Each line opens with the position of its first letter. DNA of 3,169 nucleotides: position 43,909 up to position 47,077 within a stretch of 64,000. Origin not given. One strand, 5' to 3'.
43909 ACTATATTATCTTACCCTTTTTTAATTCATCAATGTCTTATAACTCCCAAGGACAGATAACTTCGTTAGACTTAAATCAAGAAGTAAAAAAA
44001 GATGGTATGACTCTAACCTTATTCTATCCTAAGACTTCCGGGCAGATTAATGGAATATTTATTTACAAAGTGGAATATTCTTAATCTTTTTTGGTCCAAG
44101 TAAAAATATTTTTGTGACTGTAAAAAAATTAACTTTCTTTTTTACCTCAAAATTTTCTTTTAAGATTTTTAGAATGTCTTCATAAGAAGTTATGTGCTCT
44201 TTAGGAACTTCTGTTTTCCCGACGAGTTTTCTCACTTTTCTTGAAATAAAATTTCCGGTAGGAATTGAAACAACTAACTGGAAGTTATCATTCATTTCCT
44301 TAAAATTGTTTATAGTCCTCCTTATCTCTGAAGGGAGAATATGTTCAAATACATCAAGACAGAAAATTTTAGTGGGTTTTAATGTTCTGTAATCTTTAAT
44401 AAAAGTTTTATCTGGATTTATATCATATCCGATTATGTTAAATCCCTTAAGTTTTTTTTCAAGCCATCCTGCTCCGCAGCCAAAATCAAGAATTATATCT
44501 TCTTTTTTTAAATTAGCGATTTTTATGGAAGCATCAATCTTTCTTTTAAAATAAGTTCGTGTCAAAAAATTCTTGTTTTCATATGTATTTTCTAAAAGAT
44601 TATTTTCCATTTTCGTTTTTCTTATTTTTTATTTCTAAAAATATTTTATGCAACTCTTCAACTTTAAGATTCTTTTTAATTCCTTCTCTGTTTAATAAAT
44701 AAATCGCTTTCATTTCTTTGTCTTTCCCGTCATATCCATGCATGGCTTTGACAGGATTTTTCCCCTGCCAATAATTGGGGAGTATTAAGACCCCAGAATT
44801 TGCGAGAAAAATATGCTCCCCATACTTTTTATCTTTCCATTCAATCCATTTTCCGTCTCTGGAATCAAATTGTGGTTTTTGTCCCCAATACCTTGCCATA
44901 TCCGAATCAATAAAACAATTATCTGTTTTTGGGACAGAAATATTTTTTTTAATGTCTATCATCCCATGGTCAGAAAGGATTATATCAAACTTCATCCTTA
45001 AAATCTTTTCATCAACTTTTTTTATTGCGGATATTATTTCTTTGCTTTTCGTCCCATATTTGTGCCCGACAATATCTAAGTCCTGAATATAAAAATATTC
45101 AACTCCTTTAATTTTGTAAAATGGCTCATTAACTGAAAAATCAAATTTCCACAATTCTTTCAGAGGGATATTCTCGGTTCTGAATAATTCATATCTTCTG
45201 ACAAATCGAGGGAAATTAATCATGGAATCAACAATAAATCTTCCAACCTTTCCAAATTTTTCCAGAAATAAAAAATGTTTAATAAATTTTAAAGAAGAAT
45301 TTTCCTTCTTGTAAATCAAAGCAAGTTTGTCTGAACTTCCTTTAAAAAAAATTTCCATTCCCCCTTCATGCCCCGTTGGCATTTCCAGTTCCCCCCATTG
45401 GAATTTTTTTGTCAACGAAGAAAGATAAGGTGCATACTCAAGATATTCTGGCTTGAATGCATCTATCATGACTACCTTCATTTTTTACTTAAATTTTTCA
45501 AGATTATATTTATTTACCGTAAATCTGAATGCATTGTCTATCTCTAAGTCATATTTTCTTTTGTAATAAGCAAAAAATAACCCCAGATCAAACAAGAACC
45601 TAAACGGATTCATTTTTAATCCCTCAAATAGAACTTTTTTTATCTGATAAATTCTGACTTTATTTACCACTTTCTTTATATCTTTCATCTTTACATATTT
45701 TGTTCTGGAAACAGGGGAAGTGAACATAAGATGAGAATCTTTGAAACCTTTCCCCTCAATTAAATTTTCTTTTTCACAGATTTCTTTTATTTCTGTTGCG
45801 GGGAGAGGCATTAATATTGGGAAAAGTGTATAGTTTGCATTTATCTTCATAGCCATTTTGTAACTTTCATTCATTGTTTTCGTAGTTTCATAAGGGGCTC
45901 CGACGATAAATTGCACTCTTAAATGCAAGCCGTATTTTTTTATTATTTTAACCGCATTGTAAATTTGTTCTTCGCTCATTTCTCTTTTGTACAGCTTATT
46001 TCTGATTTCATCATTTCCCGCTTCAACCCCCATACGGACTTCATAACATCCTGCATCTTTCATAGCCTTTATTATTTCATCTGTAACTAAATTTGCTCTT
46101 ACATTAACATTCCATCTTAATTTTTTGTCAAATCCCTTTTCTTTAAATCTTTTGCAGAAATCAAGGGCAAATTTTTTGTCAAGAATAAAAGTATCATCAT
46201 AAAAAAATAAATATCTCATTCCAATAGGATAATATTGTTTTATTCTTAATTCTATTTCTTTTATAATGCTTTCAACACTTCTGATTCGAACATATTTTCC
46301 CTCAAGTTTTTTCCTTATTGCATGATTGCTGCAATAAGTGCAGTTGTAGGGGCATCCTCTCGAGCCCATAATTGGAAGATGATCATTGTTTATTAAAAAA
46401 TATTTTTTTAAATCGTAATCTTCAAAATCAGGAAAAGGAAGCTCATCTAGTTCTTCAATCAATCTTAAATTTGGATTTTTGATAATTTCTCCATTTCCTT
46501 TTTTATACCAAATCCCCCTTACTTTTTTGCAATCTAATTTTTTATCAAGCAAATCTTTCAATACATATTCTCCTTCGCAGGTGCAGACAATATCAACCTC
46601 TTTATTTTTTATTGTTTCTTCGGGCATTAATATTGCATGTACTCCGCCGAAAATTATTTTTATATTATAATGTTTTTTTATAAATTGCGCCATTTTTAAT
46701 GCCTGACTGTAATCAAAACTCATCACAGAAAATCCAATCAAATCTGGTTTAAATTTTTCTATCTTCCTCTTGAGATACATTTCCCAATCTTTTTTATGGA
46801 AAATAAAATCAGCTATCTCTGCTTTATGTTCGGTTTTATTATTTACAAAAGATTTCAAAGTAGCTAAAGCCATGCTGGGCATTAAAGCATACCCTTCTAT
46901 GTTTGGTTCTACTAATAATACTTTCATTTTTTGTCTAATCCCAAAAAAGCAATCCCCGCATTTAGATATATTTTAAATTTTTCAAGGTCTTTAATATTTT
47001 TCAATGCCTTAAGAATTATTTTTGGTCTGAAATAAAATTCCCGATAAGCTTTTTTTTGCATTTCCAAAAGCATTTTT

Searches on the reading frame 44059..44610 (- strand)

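Call 16: search_protein_families(library=pfam, proteins=[window:44059-44610:-], max_evalue=0.001)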
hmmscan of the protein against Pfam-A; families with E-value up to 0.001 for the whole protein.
window:44059-44610:- (183 aa): 1 family
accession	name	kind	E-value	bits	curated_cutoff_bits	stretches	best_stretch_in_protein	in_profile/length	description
PF13489.12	Methyltransf_23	-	4.1e-09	36.8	27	1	32-143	17-145/164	Methyltransferase domain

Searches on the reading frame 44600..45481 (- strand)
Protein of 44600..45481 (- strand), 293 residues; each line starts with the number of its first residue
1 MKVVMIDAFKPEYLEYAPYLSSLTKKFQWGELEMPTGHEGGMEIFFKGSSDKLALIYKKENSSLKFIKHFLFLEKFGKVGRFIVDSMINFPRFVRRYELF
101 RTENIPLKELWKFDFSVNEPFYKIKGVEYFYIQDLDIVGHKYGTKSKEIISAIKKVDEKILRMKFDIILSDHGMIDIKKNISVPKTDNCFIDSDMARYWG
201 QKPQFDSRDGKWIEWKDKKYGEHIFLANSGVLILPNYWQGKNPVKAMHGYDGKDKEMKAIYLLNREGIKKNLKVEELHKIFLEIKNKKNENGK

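Call 16: search_protein_families(library=pfam, proteins=[window:44600-45481:-], max_evalue=0.001)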
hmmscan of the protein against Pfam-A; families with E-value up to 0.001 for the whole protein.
window:44600-45481:- (293 aa): 1 family
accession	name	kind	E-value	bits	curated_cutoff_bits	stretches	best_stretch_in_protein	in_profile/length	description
PF01663.27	Phosphodiest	-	4e-08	33.7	23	1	125-216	160-245/342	Type I phosphodiesterase / nucleotide pyrophosphatase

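Call 42: search_protein_families(library=ncbifam, proteins=[window:44600-45481:-], max_evalue=0.01)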
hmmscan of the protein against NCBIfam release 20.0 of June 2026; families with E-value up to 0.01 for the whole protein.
window:44600-45481:- (293 aa): 0 families

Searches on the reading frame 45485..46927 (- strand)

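Call 16: search_protein_families(library=pfam, proteins=[window:45485-46927:-], max_evalue=0.001)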
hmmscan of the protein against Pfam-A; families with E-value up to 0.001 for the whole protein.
window:45485-46927:- (480 aa): 2 families
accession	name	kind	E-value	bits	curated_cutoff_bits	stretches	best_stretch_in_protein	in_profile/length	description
PF04055.27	Radical_SAM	-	2.5e-22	80.3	29.5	1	189-358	4-165/166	Radical SAM superfamily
PF02310.24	B12-binding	-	7.5e-13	48.8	32.1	1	16-126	12-120/121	B12 binding domain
